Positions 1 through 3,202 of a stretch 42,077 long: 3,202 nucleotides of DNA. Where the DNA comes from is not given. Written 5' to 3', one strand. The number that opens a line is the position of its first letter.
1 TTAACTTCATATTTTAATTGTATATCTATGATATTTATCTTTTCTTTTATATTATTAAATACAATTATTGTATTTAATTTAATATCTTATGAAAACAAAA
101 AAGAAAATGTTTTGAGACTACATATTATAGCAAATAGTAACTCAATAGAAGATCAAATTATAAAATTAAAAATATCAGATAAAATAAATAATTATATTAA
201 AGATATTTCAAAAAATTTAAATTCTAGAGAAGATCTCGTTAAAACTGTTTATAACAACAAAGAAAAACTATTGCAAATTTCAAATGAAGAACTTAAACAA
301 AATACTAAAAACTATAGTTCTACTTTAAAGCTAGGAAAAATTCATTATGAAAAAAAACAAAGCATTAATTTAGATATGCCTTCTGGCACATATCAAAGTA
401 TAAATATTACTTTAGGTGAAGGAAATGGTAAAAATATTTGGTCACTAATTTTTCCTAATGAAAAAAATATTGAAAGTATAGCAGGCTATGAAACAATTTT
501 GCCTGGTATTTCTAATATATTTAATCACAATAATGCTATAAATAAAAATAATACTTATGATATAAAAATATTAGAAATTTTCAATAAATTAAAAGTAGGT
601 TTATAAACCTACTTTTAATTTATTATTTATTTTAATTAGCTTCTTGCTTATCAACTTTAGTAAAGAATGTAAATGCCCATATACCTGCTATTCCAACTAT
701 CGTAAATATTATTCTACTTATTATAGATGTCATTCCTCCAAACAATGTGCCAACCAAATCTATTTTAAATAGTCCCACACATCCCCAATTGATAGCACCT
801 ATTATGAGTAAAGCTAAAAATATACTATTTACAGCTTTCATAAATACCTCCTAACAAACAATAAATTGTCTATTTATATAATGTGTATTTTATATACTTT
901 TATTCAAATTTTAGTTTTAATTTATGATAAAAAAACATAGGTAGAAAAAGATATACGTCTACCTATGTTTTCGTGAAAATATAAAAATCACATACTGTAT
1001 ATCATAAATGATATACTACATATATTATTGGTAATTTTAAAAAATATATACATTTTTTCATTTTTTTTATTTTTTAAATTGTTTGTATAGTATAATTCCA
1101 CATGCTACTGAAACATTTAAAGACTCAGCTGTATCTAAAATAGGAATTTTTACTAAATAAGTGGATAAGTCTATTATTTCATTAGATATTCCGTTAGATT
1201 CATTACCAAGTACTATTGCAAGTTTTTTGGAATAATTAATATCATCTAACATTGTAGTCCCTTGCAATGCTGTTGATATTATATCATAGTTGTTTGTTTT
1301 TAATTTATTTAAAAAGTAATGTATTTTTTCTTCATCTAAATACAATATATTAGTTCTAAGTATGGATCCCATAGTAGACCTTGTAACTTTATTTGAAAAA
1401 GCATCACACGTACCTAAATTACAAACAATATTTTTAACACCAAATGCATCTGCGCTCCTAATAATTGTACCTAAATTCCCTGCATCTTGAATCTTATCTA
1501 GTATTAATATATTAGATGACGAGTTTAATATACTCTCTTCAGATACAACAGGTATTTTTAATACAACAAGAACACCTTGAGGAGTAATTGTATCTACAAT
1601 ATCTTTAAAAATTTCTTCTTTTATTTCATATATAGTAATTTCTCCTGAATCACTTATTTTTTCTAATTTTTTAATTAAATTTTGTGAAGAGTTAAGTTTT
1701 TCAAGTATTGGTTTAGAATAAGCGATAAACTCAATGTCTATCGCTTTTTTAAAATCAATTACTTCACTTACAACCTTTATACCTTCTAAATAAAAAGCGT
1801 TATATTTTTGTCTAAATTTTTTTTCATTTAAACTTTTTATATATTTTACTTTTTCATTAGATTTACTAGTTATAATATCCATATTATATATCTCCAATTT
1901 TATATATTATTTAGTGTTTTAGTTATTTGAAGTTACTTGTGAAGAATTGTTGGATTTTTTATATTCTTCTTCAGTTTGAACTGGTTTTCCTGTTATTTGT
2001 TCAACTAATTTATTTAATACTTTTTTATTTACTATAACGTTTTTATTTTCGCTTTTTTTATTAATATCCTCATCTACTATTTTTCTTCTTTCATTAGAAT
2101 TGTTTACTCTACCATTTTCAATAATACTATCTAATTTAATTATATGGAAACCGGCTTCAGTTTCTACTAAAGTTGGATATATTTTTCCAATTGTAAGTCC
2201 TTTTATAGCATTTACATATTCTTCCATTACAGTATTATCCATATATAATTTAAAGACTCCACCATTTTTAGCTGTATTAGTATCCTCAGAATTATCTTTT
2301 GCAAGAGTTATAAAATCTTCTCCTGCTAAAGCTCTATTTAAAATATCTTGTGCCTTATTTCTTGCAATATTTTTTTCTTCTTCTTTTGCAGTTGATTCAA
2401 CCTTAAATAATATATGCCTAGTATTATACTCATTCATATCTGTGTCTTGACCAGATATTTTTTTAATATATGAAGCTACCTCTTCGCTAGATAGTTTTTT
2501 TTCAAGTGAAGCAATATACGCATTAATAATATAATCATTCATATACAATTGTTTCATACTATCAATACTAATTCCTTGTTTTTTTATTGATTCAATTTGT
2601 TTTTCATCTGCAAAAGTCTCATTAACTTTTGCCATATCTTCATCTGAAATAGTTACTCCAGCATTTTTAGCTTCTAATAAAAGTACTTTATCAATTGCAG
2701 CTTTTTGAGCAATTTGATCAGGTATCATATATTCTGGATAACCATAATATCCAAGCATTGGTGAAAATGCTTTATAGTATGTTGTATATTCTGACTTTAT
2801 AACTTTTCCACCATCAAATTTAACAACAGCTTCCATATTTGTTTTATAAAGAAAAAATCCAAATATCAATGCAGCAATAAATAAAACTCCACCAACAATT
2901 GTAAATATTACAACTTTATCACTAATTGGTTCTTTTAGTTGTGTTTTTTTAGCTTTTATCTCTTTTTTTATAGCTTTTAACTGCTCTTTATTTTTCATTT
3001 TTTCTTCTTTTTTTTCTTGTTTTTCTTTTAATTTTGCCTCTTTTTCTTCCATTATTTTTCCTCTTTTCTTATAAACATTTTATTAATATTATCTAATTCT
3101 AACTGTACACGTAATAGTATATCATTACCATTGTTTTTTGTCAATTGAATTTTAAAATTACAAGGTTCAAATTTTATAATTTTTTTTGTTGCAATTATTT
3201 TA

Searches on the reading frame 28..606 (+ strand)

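Call 87: search_protein_families(library=pfam, proteins=[window:28-606:+], max_evalue=0.001)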
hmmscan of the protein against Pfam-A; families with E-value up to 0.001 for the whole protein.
window:28-606:+ (192 aa): 1 family
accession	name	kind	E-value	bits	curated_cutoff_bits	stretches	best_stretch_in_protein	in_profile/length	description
PF09551.15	Spore_II_R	-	1.6e-30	106.6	25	1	26-144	2-120/128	Stage II sporulation protein R (spore_II_R)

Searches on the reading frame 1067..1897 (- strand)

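Call 87: search_protein_families(library=pfam, proteins=[window:1067-1897:-], max_evalue=0.001)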
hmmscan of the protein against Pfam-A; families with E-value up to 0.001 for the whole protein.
window:1067-1897:- (276 aa): 2 families
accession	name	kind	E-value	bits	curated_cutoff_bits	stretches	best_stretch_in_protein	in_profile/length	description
PF00588.24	SpoU_methylase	-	1.4e-37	129.4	29.7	1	130-271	3-142/142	SpoU rRNA Methylase family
PF22435.1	MRM3-like_sub_bind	-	2.2e-16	60.5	27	1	14-110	1-83/84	MRM3-like substrate binding domain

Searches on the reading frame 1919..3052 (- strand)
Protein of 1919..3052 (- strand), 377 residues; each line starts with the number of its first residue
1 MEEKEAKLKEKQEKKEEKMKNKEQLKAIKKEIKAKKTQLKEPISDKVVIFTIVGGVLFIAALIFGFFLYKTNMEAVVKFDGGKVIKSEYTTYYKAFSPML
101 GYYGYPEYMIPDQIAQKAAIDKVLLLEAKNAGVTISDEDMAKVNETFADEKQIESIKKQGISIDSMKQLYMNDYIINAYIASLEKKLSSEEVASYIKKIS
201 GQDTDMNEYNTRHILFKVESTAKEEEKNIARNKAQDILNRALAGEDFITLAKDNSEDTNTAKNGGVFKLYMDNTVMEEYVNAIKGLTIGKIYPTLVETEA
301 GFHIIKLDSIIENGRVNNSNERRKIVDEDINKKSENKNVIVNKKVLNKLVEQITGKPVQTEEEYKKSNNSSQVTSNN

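Call 87: search_protein_families(library=pfam, proteins=[window:1919-3052:-], max_evalue=0.001)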
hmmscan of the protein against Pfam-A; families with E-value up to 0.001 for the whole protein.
window:1919-3052:- (377 aa): 3 families
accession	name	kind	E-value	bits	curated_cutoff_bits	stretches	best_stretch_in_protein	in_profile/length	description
PF13616.12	Rotamase_3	-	3.4e-21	76.4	22.5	1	196-307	3-112/116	PPIC-type PPIASE domain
PF00639.27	Rotamase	-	6.2e-20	72.4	21.7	1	213-308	1-96/97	PPIC-type PPIASE domain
PF13145.12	Rotamase_2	-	1.2e-06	29.8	27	1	225-312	29-110/121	PPIC-type PPIASE domain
